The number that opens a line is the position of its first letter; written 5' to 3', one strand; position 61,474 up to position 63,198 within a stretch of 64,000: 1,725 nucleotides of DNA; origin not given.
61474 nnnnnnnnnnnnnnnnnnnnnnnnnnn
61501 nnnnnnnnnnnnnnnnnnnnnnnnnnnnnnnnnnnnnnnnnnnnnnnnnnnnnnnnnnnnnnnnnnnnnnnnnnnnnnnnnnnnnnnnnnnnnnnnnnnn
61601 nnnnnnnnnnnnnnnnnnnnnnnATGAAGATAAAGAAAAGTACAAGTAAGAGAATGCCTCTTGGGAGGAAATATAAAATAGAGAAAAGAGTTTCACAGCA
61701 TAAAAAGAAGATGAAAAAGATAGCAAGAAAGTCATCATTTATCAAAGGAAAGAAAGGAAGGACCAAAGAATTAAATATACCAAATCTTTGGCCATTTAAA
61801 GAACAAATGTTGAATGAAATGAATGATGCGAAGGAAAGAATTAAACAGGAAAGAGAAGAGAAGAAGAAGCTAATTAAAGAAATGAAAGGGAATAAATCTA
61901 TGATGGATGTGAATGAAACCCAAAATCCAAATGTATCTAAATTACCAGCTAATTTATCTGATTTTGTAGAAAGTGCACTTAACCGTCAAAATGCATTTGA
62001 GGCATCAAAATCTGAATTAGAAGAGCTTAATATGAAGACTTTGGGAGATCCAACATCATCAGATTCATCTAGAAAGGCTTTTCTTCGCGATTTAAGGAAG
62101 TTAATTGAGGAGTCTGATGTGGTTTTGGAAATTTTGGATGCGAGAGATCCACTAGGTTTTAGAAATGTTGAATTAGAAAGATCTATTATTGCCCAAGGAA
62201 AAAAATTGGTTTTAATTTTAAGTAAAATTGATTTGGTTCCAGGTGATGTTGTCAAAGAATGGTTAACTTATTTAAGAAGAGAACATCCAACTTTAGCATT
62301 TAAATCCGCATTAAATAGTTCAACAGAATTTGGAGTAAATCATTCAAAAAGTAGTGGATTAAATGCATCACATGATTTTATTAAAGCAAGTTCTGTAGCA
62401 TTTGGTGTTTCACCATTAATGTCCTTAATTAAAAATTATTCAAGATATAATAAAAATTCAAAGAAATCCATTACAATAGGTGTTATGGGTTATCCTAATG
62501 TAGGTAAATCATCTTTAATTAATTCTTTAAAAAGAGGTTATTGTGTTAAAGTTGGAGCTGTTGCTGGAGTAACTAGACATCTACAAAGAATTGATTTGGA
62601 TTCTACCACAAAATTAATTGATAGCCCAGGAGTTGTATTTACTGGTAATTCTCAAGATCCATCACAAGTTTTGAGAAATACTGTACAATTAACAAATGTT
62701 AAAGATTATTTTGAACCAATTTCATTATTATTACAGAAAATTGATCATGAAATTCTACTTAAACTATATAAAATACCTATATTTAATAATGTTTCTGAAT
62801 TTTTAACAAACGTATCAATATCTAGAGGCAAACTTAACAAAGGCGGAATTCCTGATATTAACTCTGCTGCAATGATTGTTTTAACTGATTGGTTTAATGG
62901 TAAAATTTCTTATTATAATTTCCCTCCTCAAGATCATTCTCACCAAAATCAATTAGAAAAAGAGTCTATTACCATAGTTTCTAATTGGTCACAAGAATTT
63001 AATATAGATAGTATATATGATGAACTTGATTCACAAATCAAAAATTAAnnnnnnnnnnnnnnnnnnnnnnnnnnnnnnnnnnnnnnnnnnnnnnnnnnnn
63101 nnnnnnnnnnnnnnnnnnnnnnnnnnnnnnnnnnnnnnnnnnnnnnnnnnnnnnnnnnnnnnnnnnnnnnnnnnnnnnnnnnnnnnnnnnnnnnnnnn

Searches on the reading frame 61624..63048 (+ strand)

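Call 19: search_protein_families(library=pfam, proteins=[window:61624-63048:+], max_evalue=0.001)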
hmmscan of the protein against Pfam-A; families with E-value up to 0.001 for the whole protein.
window:61624-63048:+ (474 aa): 4 families
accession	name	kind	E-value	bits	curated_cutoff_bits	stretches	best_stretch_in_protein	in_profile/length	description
PF08701.16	GN3L_Grn1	-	1.9e-16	60.4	22.3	1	15-87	3-73/77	GNL3L/Grn1 putative GTPase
PF01926.29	MMR_HSR1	-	2.7e-16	60.1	21.9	1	284-354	1-71/113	50S ribosome-binding GTPase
PF02421.24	FeoB_N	-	2.9e-09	37.1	27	1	284-352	2-72/156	Ferrous iron transport protein B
PF03193.22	RsgA_GTPase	-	1.7e-06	28.4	30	1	279-337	104-168/174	RsgA GTPase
